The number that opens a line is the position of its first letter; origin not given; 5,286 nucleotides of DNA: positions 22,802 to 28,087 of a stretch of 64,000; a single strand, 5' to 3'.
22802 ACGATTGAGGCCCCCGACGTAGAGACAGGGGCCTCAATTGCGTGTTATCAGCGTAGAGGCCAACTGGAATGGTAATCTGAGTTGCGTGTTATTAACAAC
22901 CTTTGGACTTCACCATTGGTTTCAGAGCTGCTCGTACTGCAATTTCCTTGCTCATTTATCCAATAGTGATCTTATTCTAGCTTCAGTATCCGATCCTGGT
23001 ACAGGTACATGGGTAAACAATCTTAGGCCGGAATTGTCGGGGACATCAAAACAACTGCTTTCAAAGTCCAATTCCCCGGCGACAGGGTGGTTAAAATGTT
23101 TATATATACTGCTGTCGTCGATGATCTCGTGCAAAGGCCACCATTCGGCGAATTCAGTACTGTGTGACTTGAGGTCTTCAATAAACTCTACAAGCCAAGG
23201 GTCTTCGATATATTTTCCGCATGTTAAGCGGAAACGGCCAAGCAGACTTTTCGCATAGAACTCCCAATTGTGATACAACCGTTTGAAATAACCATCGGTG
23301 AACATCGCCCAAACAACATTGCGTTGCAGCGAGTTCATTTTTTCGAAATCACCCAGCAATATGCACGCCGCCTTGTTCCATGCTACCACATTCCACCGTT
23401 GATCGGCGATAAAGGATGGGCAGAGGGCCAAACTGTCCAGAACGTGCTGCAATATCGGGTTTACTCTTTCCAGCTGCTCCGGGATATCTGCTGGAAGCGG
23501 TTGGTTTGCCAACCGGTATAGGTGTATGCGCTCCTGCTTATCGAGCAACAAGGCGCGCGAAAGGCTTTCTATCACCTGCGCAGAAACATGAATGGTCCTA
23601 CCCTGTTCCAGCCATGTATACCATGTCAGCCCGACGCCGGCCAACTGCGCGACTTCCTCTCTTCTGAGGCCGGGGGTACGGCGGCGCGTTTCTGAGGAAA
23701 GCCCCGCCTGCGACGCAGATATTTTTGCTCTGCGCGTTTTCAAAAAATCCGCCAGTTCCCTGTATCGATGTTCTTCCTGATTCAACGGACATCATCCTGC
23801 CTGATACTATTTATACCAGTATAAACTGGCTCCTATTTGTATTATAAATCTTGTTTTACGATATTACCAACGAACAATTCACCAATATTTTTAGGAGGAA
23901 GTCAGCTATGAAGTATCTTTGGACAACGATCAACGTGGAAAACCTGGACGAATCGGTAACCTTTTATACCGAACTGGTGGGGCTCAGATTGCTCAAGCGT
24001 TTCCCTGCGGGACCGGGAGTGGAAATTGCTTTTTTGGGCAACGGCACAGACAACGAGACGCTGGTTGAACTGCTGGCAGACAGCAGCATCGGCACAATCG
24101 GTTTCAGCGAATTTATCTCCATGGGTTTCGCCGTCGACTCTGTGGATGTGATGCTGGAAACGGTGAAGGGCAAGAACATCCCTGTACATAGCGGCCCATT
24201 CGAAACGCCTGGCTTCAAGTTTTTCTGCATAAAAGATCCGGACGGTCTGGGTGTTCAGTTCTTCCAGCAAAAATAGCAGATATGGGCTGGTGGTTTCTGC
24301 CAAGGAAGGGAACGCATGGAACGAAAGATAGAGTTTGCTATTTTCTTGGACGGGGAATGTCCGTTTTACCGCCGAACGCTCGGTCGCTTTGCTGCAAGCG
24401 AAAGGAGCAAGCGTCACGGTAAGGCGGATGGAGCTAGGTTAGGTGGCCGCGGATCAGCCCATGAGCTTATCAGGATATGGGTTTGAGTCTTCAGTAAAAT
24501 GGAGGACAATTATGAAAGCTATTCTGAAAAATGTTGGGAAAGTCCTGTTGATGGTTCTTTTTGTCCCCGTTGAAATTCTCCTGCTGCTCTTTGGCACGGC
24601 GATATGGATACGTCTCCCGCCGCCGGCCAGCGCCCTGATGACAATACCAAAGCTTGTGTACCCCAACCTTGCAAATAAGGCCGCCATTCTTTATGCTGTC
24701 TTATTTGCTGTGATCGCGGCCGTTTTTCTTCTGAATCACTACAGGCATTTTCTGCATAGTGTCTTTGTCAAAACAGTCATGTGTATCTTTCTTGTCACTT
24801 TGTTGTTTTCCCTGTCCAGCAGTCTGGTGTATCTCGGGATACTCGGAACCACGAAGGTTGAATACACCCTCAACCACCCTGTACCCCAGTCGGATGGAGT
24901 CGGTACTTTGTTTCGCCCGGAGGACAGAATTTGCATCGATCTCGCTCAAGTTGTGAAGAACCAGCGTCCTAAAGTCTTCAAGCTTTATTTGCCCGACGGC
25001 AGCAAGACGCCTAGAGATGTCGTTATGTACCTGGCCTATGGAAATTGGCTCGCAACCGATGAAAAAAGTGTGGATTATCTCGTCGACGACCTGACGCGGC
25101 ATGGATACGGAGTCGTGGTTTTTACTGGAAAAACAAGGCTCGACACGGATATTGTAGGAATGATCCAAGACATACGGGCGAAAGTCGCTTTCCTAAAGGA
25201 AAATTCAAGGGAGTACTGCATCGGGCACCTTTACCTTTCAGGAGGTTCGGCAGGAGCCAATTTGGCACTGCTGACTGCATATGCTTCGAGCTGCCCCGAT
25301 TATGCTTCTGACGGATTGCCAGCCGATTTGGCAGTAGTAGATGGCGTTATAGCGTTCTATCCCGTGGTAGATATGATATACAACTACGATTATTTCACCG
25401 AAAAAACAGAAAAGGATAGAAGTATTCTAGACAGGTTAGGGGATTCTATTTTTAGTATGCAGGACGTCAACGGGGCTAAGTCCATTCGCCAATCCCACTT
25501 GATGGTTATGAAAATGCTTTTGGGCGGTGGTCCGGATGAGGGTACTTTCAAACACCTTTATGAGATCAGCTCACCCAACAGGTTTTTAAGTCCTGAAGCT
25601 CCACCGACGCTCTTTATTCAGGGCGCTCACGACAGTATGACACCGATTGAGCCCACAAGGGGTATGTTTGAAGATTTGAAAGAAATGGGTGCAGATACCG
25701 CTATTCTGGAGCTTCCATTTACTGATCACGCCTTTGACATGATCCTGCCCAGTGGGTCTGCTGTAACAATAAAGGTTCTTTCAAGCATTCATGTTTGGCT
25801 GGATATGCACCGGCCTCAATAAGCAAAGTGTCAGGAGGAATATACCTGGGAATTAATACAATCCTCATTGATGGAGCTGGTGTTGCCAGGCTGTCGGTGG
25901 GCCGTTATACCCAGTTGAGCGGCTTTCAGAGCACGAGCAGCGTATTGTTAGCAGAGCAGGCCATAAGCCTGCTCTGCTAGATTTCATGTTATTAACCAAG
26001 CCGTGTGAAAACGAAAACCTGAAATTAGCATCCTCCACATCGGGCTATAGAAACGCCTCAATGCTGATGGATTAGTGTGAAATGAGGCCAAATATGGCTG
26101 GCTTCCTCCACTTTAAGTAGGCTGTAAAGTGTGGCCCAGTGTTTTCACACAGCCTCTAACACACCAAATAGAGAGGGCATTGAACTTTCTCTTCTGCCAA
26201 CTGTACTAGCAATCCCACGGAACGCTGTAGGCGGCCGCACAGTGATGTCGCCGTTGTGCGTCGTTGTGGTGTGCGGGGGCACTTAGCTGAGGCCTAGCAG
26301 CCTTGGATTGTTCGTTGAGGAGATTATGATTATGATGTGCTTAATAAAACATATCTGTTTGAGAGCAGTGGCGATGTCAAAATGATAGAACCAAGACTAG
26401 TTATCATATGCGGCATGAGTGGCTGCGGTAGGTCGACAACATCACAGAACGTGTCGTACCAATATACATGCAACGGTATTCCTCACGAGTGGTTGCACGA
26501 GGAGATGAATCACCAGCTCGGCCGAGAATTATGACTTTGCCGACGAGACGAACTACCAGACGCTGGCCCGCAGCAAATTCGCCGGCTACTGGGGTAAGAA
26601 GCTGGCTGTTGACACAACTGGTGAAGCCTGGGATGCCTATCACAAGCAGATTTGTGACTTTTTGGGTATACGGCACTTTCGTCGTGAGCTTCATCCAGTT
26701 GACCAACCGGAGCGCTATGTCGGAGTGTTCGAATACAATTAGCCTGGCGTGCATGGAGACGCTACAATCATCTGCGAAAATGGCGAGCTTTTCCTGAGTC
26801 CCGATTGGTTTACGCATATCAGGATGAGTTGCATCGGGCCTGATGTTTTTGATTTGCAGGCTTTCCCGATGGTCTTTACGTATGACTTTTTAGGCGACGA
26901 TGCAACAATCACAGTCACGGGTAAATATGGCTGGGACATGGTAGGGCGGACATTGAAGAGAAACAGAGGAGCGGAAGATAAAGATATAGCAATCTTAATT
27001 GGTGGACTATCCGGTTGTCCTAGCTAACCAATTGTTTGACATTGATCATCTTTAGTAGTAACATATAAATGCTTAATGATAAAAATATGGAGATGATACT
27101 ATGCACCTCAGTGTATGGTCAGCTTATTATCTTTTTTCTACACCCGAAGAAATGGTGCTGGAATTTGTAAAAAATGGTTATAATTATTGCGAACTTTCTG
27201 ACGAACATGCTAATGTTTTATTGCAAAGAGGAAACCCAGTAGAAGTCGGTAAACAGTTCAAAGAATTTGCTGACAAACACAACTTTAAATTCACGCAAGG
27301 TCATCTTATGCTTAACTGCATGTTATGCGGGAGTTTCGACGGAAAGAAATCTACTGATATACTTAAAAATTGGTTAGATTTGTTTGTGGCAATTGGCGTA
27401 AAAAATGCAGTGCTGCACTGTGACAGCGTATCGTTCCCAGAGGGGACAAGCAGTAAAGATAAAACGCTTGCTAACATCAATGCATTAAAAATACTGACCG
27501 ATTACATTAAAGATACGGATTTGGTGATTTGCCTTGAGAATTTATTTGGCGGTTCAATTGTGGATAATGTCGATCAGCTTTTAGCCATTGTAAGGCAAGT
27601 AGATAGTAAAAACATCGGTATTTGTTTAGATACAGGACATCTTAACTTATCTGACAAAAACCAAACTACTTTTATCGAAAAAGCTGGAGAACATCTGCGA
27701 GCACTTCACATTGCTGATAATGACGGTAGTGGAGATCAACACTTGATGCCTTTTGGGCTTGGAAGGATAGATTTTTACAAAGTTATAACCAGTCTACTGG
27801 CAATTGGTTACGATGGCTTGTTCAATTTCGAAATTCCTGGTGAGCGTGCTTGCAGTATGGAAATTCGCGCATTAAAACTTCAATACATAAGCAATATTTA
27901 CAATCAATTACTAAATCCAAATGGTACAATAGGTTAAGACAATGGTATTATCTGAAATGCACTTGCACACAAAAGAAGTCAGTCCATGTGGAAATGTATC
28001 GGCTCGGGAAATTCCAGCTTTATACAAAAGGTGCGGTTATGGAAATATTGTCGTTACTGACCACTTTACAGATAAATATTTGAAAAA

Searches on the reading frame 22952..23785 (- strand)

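Call 109: search_protein_families(library=pfam, proteins=[window:22952-23785:-], max_evalue=0.0001)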
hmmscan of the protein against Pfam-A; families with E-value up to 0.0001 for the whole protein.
window:22952-23785:- (277 aa): 2 families
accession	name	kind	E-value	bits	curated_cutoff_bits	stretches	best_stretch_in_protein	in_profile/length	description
PF17765.7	MLTR_LBD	-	2.7e-47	161.4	26.3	1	108-274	1-168/168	MmyB-like transcription regulator ligand binding domain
PF13560.12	HTH_31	-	4.6e-10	40.1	27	1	22-88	13-63/64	Helix-turn-helix domain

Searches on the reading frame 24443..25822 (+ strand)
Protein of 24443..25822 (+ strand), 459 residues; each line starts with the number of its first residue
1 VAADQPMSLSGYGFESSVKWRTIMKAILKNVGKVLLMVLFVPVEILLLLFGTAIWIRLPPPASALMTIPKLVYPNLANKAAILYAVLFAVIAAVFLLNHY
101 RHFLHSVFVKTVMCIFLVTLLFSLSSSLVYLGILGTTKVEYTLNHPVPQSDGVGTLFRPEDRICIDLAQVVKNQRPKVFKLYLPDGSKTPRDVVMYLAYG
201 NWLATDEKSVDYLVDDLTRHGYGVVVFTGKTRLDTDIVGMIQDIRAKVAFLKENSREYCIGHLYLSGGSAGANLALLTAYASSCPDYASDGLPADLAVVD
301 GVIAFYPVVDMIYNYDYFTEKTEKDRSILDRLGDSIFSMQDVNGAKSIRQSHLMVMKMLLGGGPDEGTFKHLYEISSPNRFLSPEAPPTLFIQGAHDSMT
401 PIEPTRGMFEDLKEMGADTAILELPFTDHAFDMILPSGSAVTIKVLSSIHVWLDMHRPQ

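Call 109: search_protein_families(library=pfam, proteins=[window:24443-25822:+], max_evalue=0.0001)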
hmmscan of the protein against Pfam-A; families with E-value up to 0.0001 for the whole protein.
window:24443-25822:+ (459 aa): 2 families
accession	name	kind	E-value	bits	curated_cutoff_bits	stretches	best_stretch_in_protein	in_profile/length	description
PF20434.5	BD-FAE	-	1.1e-20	74.6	26.8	1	181-408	3-211/215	BD-FAE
PF07859.19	Abhydrolase_3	-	4.2e-05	23.9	25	0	241-431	49-208/210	alpha/beta hydrolase fold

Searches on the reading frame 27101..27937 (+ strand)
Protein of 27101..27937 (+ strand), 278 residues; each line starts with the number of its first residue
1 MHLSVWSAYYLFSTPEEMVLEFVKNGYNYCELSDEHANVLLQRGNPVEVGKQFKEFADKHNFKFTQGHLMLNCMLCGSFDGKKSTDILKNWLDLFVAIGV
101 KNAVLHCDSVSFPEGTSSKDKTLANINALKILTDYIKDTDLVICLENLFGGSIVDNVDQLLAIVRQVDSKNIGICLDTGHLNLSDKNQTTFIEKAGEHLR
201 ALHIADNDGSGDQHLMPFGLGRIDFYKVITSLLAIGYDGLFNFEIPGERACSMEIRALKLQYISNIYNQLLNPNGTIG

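Call 109: search_protein_families(library=pfam, proteins=[window:27101-27937:+], max_evalue=0.0001)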
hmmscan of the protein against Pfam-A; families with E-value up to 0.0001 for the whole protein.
window:27101-27937:+ (278 aa): 1 family
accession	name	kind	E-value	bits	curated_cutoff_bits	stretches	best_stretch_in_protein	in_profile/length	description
PF01261.30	AP_endonuc_2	-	8.2e-32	111.3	31.1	1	24-249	6-233/249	Xylose isomerase-like TIM barrel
